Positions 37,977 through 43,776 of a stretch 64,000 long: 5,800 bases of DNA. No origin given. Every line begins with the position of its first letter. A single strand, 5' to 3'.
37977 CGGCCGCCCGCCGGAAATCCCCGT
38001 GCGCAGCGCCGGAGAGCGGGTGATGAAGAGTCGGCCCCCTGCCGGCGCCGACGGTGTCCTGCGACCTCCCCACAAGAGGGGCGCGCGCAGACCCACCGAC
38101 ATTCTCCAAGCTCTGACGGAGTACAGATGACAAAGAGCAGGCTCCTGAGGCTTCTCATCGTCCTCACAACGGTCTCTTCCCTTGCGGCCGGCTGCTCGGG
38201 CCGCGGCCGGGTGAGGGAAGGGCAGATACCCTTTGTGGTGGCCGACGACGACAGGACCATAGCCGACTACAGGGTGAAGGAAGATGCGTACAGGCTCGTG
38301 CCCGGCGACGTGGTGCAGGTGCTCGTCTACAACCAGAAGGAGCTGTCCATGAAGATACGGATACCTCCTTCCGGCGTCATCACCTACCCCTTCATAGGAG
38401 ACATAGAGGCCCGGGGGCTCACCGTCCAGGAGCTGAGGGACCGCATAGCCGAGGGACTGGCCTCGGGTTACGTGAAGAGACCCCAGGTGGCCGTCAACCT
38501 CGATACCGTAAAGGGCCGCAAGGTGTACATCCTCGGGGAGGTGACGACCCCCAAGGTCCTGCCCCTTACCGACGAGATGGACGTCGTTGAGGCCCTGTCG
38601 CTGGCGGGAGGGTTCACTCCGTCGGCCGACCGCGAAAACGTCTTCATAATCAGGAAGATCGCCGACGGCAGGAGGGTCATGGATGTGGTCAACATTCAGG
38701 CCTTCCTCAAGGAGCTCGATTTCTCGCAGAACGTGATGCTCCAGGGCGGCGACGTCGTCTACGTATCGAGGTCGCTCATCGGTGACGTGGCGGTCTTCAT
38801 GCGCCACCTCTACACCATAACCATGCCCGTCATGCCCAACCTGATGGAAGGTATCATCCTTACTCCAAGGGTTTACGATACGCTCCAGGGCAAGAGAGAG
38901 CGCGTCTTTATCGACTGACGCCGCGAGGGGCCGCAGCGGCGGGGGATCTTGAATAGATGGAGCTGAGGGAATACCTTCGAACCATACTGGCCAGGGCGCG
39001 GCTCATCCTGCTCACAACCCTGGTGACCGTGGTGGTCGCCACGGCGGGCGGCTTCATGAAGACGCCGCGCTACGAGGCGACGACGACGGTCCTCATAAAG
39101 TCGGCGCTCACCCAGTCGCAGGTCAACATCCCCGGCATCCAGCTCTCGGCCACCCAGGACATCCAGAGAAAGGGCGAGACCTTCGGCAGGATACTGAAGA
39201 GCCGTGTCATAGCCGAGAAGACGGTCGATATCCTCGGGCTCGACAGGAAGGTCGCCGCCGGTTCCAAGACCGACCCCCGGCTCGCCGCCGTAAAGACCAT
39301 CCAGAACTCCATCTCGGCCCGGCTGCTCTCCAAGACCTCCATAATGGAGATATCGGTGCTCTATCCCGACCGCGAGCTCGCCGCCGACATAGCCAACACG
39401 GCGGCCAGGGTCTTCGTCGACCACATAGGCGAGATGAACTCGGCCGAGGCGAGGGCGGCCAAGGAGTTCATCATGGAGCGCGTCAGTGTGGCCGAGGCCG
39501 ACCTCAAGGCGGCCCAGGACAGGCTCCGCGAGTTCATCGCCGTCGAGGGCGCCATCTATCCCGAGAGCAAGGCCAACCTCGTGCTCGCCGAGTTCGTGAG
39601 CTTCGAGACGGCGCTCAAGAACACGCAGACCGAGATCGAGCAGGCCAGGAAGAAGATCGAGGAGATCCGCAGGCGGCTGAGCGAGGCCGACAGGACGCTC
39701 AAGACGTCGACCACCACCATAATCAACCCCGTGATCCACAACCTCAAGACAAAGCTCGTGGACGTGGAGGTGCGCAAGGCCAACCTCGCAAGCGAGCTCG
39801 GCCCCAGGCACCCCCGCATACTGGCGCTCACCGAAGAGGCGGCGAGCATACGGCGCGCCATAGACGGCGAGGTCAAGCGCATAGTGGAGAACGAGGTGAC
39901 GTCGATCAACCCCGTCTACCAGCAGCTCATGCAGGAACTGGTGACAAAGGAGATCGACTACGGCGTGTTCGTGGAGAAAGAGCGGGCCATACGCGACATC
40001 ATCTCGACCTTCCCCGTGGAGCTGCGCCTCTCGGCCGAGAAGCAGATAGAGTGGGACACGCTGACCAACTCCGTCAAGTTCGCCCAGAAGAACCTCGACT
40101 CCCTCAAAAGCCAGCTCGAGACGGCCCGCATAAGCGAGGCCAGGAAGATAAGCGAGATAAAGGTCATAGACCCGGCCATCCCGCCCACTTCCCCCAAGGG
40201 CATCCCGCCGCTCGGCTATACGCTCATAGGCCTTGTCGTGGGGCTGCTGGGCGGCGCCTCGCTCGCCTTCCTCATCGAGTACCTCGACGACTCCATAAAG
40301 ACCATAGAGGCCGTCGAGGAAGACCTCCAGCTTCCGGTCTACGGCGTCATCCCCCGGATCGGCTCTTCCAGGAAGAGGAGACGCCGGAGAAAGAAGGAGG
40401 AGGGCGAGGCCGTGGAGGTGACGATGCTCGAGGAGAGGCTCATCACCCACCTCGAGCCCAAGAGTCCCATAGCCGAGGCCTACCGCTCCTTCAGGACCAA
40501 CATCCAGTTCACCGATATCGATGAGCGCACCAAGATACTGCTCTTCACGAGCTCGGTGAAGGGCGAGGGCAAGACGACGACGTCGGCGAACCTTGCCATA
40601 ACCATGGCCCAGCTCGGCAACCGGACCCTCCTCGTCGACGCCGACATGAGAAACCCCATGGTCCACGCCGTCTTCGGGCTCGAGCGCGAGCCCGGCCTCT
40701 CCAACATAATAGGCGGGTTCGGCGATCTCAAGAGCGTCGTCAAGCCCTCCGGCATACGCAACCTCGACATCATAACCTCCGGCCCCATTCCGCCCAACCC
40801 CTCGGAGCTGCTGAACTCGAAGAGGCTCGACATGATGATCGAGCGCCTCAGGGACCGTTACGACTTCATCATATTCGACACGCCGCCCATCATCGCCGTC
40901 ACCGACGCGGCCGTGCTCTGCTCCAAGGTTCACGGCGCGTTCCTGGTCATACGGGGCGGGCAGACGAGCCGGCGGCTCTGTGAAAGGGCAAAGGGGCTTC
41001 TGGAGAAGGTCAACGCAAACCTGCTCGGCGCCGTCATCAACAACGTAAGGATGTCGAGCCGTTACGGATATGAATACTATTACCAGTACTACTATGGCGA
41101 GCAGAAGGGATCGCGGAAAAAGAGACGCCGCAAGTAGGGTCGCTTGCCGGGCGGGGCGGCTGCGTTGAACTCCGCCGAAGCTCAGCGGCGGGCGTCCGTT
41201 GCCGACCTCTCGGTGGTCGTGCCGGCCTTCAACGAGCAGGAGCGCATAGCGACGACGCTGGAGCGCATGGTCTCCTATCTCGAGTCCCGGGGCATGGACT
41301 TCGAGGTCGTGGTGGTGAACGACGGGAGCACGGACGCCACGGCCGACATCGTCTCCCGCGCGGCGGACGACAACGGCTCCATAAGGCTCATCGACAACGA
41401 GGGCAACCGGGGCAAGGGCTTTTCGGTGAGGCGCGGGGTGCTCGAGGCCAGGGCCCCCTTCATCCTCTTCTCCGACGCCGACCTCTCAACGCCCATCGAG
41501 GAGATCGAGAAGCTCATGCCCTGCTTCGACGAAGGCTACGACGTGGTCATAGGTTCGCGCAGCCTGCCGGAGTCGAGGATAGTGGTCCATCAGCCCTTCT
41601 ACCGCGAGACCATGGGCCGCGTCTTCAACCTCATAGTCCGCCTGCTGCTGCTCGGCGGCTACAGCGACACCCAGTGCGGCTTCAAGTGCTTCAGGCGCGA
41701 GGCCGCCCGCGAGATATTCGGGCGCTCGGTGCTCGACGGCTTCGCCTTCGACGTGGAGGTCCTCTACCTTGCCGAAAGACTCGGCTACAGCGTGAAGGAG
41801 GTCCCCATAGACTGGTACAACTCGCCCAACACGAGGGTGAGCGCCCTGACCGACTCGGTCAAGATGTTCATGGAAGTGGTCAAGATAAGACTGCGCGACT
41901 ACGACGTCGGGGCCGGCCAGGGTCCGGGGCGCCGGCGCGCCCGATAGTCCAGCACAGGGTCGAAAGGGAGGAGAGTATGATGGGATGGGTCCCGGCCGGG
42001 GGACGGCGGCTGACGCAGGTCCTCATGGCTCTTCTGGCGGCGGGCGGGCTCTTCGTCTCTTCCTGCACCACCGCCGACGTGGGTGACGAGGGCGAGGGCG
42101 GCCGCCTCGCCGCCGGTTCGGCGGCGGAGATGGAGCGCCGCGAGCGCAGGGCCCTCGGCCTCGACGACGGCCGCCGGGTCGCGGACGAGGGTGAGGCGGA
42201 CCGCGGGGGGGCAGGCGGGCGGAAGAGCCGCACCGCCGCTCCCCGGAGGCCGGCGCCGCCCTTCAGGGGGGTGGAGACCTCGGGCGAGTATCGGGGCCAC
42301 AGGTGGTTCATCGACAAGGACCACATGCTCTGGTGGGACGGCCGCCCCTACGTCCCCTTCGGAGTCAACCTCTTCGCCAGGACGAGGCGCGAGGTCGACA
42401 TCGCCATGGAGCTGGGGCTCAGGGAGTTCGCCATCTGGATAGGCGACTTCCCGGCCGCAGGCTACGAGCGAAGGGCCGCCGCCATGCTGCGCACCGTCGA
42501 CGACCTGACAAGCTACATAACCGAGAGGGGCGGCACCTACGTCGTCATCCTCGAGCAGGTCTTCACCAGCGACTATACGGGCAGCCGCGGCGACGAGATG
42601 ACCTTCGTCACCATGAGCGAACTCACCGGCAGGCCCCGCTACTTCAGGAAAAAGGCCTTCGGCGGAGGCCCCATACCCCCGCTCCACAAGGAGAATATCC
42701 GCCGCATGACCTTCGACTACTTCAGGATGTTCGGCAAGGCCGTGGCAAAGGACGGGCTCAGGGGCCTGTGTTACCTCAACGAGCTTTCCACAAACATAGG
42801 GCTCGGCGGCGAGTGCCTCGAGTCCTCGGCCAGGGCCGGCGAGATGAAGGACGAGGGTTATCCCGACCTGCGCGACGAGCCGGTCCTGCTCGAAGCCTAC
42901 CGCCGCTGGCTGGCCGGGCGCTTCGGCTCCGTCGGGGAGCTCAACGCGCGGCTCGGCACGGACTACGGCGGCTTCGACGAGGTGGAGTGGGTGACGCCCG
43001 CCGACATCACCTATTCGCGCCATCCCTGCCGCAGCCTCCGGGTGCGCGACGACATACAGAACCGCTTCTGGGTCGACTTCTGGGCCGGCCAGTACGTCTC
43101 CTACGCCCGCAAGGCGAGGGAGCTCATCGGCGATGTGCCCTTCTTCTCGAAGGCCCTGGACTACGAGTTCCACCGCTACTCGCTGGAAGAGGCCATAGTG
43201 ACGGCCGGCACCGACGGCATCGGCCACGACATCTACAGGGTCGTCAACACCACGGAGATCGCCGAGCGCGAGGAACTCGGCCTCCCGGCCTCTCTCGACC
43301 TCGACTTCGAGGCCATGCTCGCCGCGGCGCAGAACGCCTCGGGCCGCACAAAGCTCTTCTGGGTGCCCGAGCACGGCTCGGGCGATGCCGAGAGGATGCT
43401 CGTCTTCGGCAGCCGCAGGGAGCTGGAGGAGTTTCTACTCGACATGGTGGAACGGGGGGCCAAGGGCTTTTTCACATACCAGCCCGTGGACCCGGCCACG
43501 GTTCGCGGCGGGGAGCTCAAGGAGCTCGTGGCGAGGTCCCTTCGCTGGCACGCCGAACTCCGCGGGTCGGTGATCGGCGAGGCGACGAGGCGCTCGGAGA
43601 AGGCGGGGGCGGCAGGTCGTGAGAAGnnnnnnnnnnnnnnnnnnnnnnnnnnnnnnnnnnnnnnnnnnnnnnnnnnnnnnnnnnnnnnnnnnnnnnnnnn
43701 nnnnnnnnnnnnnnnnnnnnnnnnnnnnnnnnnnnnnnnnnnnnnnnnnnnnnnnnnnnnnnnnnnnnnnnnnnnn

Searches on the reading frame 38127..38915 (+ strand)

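Call 12: search_protein_families(library=pfam, proteins=[window:38127-38915:+], max_evalue=0.001)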
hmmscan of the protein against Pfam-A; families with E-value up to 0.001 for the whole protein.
window:38127-38915:+ (263 aa): 3 families
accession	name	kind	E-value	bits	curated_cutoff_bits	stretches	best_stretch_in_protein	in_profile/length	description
PF02563.21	Poly_export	-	1.5e-22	80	28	1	52-125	4-76/77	Polysaccharide biosynthesis/export protein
PF22461.2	SLBB_2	-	3e-17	62.9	27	1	132-213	2-79/79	SLBB domain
PF10531.15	SLBB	-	4e-14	52.6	27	1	132-185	1-52/55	SLBB domain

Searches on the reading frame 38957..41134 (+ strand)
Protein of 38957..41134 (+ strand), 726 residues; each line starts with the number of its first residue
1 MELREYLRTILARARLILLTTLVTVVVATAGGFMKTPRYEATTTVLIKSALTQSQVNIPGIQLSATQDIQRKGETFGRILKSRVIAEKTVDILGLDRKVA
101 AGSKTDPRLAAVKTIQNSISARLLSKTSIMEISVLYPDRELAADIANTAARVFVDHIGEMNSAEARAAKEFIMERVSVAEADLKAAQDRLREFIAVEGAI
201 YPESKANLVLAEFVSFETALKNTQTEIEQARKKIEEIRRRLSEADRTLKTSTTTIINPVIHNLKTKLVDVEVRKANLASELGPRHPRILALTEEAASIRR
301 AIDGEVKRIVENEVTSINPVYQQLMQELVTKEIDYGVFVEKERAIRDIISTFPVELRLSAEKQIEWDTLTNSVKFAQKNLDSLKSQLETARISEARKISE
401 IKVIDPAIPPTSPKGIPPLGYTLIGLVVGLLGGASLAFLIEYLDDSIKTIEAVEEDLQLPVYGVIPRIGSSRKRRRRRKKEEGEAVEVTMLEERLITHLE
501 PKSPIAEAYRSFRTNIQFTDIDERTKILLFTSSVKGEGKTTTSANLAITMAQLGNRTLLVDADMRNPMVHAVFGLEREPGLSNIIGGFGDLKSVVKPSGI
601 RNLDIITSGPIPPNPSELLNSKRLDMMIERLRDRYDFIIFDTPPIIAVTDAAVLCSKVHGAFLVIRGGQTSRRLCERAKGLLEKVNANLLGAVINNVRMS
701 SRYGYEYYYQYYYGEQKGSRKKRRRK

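Call 12: search_protein_families(library=pfam, proteins=[window:38957-41134:+], max_evalue=0.001)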
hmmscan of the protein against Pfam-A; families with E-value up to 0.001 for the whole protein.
window:38957-41134:+ (726 aa): 5 families
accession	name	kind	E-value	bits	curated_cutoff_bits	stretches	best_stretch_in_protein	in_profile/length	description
PF13614.12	AAA_31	-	4.3e-15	56.5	27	1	527-654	3-137/177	AAA domain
PF02706.20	Wzz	-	2.7e-11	44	25.5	1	2-91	4-89/91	Chain length determinant protein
PF01656.29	CbiA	-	5e-11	43.1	25.4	1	536-706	9-94/125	CobQ/CobB/MinD/ParA nucleotide binding domain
PF10609.15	ParA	-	1.5e-09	38.1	27.1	1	527-700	5-178/246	NUBPL iron-transfer P-loop NTPase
PF02374.21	ArsA_ATPase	-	0.00024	20.9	24.3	0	534-563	9-38/305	Anion-transporting ATPase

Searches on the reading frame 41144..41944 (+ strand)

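Call 12: search_protein_families(library=pfam, proteins=[window:41144-41944:+], max_evalue=0.001)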
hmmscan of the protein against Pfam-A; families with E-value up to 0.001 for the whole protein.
window:41144-41944:+ (267 aa): 3 families
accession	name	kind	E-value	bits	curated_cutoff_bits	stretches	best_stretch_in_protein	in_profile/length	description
PF00535.33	Glycos_transf_2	-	5.8e-31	108.1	23.3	1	23-192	1-168/168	Glycosyl transferase family 2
PF13641.12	Glyco_tranf_2_3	-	3.1e-10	40.9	27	1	21-218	2-202/230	Glycosyltransferase like family 2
PF10111.15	Glyco_tranf_2_2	-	5.7e-08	33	27.3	1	23-124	1-102/276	Glycosyltransferase like family 2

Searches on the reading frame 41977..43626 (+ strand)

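Call 13: search_protein_families(library=pfam, proteins=[window:41977-43626:+], max_evalue=0.001)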
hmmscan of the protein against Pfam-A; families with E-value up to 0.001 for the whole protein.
window:41977-43626:+ (550 aa): 0 families

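Call 41: search_protein_families(library=ncbifam, proteins=[window:41977-43626:+], max_evalue=0.00001)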
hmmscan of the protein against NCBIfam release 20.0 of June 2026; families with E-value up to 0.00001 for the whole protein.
window:41977-43626:+ (550 aa): 0 families

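Call 71: search_protein_families(library=pfam, proteins=[window:41977-43626:+], max_evalue=0.1)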
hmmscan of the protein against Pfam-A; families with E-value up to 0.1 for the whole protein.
window:41977-43626:+ (550 aa): 1 family
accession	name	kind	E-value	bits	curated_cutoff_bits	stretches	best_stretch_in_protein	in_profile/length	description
PF02449.21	Glyco_hydro_42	-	0.0075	16.1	21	1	305-497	151-328/376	Beta-galactosidase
